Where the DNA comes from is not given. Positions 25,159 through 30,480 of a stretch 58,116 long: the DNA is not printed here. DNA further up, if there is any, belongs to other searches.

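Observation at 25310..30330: Roughly 1,700-aa Ser/Thr-rich insertion splitting the RHS shell from its core, built from unrecognised repeat modules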

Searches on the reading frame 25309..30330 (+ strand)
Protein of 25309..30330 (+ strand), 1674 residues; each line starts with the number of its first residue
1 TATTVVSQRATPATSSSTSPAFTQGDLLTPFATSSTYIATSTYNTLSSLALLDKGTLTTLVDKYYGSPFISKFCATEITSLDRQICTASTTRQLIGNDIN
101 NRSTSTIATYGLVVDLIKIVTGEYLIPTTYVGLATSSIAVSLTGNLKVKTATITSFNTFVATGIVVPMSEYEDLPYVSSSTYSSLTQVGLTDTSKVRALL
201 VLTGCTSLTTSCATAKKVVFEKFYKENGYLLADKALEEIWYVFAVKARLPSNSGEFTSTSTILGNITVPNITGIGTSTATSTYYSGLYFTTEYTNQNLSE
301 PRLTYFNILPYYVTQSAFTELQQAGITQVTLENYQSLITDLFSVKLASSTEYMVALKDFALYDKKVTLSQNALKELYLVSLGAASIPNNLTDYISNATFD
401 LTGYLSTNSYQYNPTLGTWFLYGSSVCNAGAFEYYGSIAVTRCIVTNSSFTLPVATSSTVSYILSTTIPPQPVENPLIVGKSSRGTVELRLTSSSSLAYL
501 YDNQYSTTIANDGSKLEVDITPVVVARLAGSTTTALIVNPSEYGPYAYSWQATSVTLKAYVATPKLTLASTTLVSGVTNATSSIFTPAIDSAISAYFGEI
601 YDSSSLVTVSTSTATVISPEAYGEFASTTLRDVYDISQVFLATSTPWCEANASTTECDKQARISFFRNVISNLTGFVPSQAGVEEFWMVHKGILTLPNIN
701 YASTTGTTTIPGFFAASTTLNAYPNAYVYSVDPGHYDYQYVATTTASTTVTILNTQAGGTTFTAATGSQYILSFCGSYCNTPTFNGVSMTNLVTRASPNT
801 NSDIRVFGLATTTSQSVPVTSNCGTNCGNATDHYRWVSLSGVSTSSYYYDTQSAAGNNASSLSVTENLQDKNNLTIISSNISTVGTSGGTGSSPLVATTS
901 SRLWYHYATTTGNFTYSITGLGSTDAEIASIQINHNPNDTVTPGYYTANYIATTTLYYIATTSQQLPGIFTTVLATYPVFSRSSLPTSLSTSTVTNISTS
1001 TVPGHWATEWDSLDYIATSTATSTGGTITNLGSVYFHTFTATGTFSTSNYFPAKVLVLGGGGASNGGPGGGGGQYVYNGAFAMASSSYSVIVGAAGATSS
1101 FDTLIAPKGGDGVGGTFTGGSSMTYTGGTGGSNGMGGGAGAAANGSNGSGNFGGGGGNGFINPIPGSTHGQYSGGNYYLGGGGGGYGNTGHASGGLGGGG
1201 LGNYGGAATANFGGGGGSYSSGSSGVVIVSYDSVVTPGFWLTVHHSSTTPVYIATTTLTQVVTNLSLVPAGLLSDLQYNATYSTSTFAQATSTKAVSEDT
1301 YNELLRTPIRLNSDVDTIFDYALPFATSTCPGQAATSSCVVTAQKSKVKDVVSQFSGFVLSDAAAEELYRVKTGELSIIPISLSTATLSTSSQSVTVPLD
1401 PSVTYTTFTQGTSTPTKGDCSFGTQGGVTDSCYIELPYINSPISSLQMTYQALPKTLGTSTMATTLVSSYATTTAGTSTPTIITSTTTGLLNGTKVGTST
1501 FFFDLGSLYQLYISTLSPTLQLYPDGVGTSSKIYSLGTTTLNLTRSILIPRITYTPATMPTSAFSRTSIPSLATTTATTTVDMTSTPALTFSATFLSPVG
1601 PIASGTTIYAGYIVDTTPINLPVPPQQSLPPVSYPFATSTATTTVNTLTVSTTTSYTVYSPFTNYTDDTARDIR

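Call 10: find_homologous_proteins(query=window:25309-30330:+, max_evalue=0.001)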
Query window:25309-30330:+ (1674 aa): 2 proteins with E <= 0.001 among 8000 candidates.
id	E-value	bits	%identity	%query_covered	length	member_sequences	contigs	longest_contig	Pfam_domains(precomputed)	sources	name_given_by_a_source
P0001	0.0e+0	1472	62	45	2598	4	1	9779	PF21722.5,PF05593.20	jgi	jgi:RHS repeat-associated protein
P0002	7.3e-201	688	51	34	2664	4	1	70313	PF05593.20,PF13517.13,PF13385.14,PF03534.19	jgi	jgi:YD repeat-containing protein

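Call 23: search_protein_families(library=pfam, proteins=[P0001, P0002], max_evalue=1)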
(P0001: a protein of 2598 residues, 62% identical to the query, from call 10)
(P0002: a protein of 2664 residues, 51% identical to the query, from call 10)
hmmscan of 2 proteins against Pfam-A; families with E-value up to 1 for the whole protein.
P0001 (2598 aa): 2 families
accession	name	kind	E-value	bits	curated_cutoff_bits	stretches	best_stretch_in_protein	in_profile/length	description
PF21722.4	Gly_rich_2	-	4.5e-28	99.2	24.3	2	1621-1825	5-225/226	Glycine-rich domain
PF05593.20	RHS_repeat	-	2.7e-09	37.7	22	5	183-213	1-32/38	RHS Repeat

P0002 (2664 aa): 8 families
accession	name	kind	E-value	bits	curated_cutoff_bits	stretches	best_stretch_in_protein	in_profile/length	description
PF05593.20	RHS_repeat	-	1.6e-18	67.1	22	7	1180-1219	1-37/38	RHS Repeat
PF03534.18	SpvB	-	5.5e-16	59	22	2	91-177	3-88/287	Salmonella virulence plasmid 65kDa B protein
PF13385.13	Laminin_G_3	-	1.1e-15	58.5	27.6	1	2252-2379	15-150/151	Concanavalin A-like lectin/glucanases superfamily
PF13517.12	FG-GAP_3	-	8.2e-08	33.2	26.9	2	517-583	1-60/61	FG-GAP-like repeat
PF21722.4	Gly_rich_2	-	0.0001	22.9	24.3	1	2565-2659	1-102/226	Glycine-rich domain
PF01839.29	FG-GAP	-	0.00038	20.7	22.1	1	467-488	7-27/37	FG-GAP repeat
PF12358.13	DUF3644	-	0.0034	17.5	27.6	1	1914-1968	113-167/183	Domain of unknown function (DUF3644)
PF20148.4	DUF6531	-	0.01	16.6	24.1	1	88-135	4-49/74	Domain of unknown function (DUF6531)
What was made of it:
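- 28393..29016 (+): Gly_rich_2 (PF21722) cassette (aa 2641-2848). Homologous to the two copies in P0001 (99 bits, call 23).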

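Call 29: find_encoding_contigs(protein=P0002, flank=10000, max_places=3)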
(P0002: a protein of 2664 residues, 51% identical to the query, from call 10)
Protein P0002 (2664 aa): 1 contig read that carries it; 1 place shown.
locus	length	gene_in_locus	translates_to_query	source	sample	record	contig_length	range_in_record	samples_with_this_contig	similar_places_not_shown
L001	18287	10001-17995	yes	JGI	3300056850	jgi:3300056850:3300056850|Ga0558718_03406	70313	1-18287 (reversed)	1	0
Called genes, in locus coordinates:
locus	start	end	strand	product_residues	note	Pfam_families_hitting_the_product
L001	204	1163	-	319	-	-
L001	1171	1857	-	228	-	-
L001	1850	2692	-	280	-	-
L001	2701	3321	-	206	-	PF00717:Peptidase_S24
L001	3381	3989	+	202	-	-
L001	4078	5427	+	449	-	PF01555:N6_N4_Mtase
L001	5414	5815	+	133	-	-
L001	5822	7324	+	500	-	PF00270:DEAD (weak), PF04851:ResIII (weak), PF17289:Terminase_6C (weak)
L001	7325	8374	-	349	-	PF00565:SNase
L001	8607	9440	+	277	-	PF00239:Resolvase, PF07508:Recombinase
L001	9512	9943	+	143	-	PF13408:Zn_ribbon_recom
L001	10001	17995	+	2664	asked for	PF03534:SpvB, PF13517:FG-GAP_3 (weak), PF05593:RHS_repeat (weak), PF13385:Laminin_G_3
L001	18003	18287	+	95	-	?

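Call 30: find_encoding_contigs(protein=P0001, flank=10000, max_places=3)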
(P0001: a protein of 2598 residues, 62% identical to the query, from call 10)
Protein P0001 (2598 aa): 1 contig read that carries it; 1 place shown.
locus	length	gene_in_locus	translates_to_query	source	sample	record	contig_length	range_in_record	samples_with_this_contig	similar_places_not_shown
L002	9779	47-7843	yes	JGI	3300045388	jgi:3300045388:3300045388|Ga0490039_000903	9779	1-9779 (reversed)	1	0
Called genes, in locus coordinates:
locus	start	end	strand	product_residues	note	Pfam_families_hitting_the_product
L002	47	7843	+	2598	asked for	PF05593:RHS_repeat (faint), PF21722:Gly_rich_2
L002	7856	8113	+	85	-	-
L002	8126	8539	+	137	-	-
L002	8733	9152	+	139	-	-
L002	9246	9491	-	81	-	-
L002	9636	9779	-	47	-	?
